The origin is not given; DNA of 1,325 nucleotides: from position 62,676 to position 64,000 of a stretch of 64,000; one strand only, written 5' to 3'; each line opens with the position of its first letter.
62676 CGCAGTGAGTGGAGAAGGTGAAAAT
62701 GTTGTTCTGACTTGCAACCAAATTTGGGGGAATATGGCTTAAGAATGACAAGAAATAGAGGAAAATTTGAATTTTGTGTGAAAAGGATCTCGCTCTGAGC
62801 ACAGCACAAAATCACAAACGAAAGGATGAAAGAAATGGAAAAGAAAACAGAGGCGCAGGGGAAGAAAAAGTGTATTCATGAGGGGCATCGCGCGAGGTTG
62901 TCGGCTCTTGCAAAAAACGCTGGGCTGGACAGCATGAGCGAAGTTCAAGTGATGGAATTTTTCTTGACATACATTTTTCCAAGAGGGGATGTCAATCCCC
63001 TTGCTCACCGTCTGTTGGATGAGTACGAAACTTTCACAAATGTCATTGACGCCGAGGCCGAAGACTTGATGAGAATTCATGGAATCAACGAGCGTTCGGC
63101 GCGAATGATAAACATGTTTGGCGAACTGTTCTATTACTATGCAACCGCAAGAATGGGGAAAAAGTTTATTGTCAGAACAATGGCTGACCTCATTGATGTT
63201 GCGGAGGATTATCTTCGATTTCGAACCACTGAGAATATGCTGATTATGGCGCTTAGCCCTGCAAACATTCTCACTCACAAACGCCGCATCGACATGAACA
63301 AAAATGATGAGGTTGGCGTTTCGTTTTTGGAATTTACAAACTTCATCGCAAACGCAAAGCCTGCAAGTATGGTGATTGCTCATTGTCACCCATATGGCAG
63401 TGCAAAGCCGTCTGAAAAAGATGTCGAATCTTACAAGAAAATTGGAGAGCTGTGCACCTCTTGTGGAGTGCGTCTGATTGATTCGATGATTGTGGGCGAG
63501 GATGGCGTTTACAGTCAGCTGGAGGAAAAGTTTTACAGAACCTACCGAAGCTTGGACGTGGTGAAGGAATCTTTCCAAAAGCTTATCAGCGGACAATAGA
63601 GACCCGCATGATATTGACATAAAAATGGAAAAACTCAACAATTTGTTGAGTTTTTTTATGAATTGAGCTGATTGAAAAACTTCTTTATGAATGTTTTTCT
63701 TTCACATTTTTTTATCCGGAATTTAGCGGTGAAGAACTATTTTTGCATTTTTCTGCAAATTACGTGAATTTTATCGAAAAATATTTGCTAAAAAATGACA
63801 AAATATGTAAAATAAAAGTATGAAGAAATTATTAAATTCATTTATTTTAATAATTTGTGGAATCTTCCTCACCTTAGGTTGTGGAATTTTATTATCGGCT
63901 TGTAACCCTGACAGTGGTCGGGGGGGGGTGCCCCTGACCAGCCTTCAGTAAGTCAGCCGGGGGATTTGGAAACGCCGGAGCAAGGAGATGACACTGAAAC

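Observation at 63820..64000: G9 homopolymer breaks a second lipoprotein gene just after its signal peptide: candidate phase-variation switch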

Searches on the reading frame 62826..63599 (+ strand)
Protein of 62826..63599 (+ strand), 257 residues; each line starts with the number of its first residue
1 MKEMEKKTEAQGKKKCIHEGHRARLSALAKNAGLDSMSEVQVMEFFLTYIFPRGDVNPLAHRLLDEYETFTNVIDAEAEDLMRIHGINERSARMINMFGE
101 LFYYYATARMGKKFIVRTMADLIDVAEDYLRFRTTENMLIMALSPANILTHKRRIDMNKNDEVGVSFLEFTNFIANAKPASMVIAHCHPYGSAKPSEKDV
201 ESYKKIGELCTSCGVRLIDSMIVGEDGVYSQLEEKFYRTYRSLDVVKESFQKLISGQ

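Call 7: find_encoding_contigs(protein=window:62826-63599:+, flank=10000, max_places=10)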
Protein window:62826-63599:+ (257 aa): no gene with exactly this product is on record in the collection.

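Call 11: search_protein_families(library=pfam, proteins=[window:62826-63599:+])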
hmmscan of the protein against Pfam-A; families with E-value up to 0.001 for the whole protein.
window:62826-63599:+ (257 aa): 3 families
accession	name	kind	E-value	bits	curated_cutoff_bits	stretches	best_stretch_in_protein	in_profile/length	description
PF04002.20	RadC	-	1.1e-17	64.5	22.1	1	118-234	3-119/121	RadC-like JAB domain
PF12826.13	HHH_2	-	0.00023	21.7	27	1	59-98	15-54/64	Helix-hairpin-helix motif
PF14520.12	HHH_5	-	0.00037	21.4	27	1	59-95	14-51/57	Helix-hairpin-helix domain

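Call 12: find_related_loci(query=window:62826-63599:+, collection=genome_contigs, flank=10000)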
Query window:62826-63599:+ (257 aa) in genome_contigs; peptide patterns used: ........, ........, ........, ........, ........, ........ (x = any residue, [..] = any of these).
44 stretches matched a pattern, but none encodes a relative of the query by tblastn (E <= 1e-3).

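Call 17: find_encoding_contigs(protein=window:62838-63599:+, flank=10000, max_places=10)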
Protein window:62838-63599:+ (253 aa): no gene with exactly this product is on record in the collection.

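Call 22: find_homologous_proteins(query=window:62826-63599:+, max_evalue=1e-20)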
Query window:62826-63599:+ (257 aa): 365 proteins with E <= 1e-20 among 634 candidates; the best 120 are listed.
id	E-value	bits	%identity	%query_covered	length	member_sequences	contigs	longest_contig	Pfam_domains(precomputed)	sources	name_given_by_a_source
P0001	3.2e-165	565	100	99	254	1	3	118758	PF04002.21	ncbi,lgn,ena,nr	ncbi:MAG: hypothetical protein J6K39_01445 [Clostridia bacterium]|nr:hypothetical protein [Clostridi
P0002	1.4e-107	376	67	98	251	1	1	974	PF04002.21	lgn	-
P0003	1.4e-106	373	65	94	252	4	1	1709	PF04002.21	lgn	-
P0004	4.0e-105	368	64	91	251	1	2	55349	PF12826.14,PF04002.21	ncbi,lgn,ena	-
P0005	2.0e-102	360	65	95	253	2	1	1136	PF04002.21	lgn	-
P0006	7.5e-100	351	60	97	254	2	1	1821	PF04002.21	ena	-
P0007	8.2e-100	351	63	93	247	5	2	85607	PF04002.21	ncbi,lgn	-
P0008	4.5e-98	345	60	99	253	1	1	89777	PF04002.21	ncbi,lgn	-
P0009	5.0e-98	345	62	92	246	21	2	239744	PF04002.21,PF14520.13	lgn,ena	-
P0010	5.7e-98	345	61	93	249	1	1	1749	PF04002.21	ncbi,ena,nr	ncbi:MAG: hypothetical protein K2K31_03380 [Clostridia bacterium]|nr:hypothetical protein [Clostridi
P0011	7.3e-98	345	57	99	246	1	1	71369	PF04002.21,PF14520.13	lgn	-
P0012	1.9e-97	343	62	96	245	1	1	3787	PF04002.21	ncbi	-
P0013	2.3e-97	343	59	97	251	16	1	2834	PF04002.21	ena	-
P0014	2.3e-97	343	62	93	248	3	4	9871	PF04002.21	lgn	-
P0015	8.9e-97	341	60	94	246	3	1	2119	PF04002.21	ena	-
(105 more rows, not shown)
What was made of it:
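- Tried and rejected: The correct RadC start is 62835 (P0001, call 22).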

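Call 23: find_encoding_contigs(protein=P0001, flank=10000, max_places=10)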
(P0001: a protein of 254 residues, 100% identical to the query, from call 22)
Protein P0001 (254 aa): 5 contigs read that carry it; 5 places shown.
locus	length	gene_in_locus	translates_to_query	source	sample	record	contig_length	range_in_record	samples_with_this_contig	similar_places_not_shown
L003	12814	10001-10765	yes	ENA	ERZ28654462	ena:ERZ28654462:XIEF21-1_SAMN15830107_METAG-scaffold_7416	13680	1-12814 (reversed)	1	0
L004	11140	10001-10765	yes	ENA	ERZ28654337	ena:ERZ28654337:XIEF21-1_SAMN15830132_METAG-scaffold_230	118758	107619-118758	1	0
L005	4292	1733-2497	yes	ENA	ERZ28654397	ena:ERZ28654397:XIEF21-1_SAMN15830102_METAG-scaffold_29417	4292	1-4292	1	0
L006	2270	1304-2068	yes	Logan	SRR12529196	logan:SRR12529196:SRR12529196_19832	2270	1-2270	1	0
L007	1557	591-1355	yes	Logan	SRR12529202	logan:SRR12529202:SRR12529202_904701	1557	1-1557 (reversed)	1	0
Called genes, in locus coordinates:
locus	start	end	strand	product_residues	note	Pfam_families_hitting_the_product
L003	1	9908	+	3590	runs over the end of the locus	?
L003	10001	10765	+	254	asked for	PF04002:RadC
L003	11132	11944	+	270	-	-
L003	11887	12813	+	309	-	?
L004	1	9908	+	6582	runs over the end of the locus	-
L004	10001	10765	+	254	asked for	PF04002:RadC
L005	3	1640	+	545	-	?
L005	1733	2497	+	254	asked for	PF04002:RadC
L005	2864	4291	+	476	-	?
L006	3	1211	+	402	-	?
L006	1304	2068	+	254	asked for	PF04002:RadC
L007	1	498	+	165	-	?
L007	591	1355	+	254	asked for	PF04002:RadC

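Call 36: list_cluster_members(proteins=[P0121, P0122, P0123, P0001])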
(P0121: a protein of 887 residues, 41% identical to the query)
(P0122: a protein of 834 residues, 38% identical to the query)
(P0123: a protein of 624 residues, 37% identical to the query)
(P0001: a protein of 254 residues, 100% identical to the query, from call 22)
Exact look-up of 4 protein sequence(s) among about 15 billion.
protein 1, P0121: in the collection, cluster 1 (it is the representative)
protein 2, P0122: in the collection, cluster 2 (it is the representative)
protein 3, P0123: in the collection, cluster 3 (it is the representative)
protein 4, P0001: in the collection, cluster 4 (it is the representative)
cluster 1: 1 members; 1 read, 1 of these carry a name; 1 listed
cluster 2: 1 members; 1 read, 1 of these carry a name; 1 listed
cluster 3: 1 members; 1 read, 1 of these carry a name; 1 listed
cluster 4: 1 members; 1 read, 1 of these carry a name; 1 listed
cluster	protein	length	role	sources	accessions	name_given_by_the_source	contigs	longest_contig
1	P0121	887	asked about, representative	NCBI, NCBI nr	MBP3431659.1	MAG: InlB B-repeat-containing protein, partial [Clostridia bacterium] | InlB B-repeat-containing protein [Clostridia bacterium]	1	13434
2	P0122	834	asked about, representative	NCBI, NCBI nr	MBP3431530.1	MAG: InlB B-repeat-containing protein, partial [Clostridia bacterium] | InlB B-repeat-containing protein [Clostridia bacterium]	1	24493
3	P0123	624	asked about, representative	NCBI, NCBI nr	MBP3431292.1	MAG: InlB B-repeat-containing protein, partial [Clostridia bacterium] | InlB B-repeat-containing protein [Clostridia bacterium]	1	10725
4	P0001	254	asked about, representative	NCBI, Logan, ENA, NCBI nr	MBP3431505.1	MAG: hypothetical protein J6K39_01445 [Clostridia bacterium] | hypothetical protein [Clostridia bacterium]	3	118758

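Call 55: find_encoding_contigs(protein=P0004, flank=10000, max_places=4)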
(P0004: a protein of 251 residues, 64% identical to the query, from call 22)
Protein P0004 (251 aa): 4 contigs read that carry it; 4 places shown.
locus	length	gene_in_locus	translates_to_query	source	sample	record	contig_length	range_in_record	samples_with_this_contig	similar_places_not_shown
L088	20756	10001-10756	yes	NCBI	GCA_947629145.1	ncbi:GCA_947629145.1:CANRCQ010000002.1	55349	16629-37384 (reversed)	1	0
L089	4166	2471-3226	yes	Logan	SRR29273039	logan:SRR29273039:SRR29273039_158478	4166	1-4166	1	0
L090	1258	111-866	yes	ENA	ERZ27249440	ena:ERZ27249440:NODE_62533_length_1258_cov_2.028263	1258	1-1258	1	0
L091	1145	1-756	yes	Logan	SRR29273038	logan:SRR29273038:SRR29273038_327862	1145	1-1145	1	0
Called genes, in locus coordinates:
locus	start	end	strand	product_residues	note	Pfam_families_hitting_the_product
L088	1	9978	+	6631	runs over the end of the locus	-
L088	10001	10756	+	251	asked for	PF12826:HHH_2 (faint), PF04002:RadC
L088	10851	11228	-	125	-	-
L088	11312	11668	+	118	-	-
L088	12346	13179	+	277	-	PF00072:Response_reg, PF08769:Spo0A_C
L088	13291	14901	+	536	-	-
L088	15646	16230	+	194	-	PF03193:RsgA_GTPase (faint), PF00009:GTP_EFTU (faint), PF02421:FeoB_N, PF00350:Dynamin_N (faint), PF01926:MMR_HSR1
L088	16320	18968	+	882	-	PF01326:PPDK_N, PF00391:PEP-utilizers, PF02896:PEP-utilizers_C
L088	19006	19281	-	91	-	PF06257:VEG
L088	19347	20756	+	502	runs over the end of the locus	PF12673:SipL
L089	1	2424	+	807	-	?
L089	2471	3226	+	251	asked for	PF12826:HHH_2 (faint), PF04002:RadC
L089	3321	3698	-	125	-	-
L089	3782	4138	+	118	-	-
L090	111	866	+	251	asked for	PF12826:HHH_2 (faint), PF04002:RadC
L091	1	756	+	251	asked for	PF12826:HHH_2 (faint), PF04002:RadC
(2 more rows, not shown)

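Call 56: find_encoding_contigs(protein=P0007, flank=10000, max_places=4)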
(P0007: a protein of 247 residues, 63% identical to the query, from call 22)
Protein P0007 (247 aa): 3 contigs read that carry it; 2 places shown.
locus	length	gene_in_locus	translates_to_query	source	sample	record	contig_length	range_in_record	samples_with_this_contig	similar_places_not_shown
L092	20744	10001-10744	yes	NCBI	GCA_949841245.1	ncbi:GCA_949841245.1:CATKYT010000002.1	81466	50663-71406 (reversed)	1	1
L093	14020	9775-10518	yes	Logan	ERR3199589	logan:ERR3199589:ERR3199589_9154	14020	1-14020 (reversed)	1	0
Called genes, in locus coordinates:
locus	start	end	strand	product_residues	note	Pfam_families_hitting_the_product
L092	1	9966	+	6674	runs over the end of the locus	?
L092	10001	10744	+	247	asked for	PF04002:RadC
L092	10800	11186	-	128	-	-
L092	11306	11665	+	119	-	-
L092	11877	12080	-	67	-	PF13560:HTH_31, PF12844:HTH_19, PF13443:HTH_26 (weak), PF01381:HTH_3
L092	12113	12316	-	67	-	PF13560:HTH_31, PF12844:HTH_19, PF13443:HTH_26, PF01381:HTH_3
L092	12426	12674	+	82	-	-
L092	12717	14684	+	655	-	PF00270:DEAD (weak), PF04851:ResIII, PF17757:UvrB_inter, PF27431:UvrB_3rd, PF00271:Helicase_C, PF12344:UvrB, PF02151:UVR (weak)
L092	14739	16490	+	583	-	PF00664:ABC_membrane, PF02463:SMC_N (faint), PF00005:ABC_tran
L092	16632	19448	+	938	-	PF00005:ABC_tran (faint), PF02463:SMC_N (faint), PF03193:RsgA_GTPase (faint), PF13304:AAA_21 (faint), PF13555:AAA_29 (faint), PF20703:nSTAND1 (faint), PF17760:UvrA_inter, PF17755:UvrA_DNA-bind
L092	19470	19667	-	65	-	-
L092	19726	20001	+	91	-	PF13560:HTH_31 (weak), PF01381:HTH_3, PF12844:HTH_19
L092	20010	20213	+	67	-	PF13560:HTH_31, PF12844:HTH_19, PF01381:HTH_3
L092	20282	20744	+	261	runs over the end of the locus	PF00753:Lactamase_B, PF23023:Anti-Pycsar_Apyc1, PF12706:Lactamase_B_2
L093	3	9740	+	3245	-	?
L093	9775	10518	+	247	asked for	PF04002:RadC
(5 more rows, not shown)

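Call 58: list_cluster_members(proteins=[P0125, L005:2864-4291:+, L003:11887-12813:+])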
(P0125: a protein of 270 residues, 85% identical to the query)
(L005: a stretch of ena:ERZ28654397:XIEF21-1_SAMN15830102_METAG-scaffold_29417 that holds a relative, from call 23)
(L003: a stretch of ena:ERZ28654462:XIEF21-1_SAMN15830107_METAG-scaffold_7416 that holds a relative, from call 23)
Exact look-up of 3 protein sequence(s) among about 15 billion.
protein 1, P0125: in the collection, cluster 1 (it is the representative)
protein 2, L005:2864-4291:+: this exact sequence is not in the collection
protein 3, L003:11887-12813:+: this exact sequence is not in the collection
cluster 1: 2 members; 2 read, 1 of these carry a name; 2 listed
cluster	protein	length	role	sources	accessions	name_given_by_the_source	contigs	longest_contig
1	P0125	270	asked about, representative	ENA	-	-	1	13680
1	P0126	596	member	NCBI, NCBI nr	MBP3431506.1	MAG: InlB B-repeat-containing protein, partial [Clostridia bacterium] | InlB B-repeat-containing protein [Clostridia bacterium]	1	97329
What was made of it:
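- P0121 (MBP3431659) and P0122 (MBP3431530) carry accession numbers in the same short range as this window's RadC (MBP3431505) and this gene (MBP3431506), which I take to mean the same MAG (calls 36, 58).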

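Call 76: search_solved_structures(query=P0126, max_evalue=0.01)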
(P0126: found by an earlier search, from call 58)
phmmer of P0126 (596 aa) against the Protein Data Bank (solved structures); distinct sequences matched with E-value up to 0.01: 0.
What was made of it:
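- Tried and rejected: The PDB sequence search gave no hit (call 76).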

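Call 77: search_protein_families(library=ncbifam, proteins=[P0126], max_evalue=0.01)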
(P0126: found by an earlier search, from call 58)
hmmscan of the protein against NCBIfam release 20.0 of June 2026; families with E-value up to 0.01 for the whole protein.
P0126 (596 aa): 1 family
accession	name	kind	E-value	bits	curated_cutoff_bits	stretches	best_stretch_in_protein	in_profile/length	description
TIGR02543.1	List_Bact_rpt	repeat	4.9e-05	23.6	20.95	1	466-511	1-42/44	TIGR02543 family repeat protein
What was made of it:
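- On Listeria-Bacteroides repeat / InlB B-repeat proteins (Pfam PF09479 Flg_new; NCBIfam TIGR02543): TIGR02543 scores 23.6 bits against 20.95 for P0126, and all three paralogs also pass (call 77).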

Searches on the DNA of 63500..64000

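Call 73: search_rna_families(source=window, start=63500, end=64000, threshold=evalue, max_evalue=1)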
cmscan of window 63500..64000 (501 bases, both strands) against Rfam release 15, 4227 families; matches with E-value up to 1: 7.
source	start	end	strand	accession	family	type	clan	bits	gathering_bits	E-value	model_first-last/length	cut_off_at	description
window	63629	63656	-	RF04340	Plastid-psbJ-4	Cis-reg;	CL00152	28.1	55.2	0.0052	1-65/65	no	Plastid-psbJ-4 3UTR RNA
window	63612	63656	+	RF04339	Plastid-psbJ-3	Cis-reg;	CL00152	23.8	61.7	0.11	39-125/125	no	Plastid-psbJ-3 3UTR RNA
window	63621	63698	-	RF02053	STnc430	Gene; sRNA;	-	23.4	47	0.2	1-162/162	no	Enterobacterial sRNA STnc430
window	63596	63658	+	RF02891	AgrB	Gene; antisense;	-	19.3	40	0.93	1-84/84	no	ArsR-gov region gene B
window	63618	63665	-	RF00885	MIR821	Gene; miRNA;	-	17.9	249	0.51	1-275/275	no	MIR821 microRNA precursor family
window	63629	63717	-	RF04178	BTnc005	Gene; sRNA;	-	17.2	174.8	0.14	1-205/205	no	Bacteroides sRNA BTnc005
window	63618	63666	+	RF00885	MIR821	Gene; miRNA;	-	16.9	249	0.85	1-275/275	no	MIR821 microRNA precursor family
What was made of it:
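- No stimulatory structure or Rfam element was found (call 73).
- Tried and rejected: Rfam gave nothing at gathering score in 63500-64000 (call 73).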

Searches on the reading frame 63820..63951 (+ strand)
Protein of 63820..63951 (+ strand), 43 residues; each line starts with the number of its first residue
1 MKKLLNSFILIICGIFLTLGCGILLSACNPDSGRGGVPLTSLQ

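Call 19: find_encoding_contigs(protein=window:63820-63951:+, flank=10000, max_places=10)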
Protein window:63820-63951:+ (43 aa): no gene with exactly this product is on record in the collection.
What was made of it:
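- Tried and rejected: Exact-product look-ups failed for RadC with two wrong starts and for the 43-aa ORF (calls 7, 17, 19).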
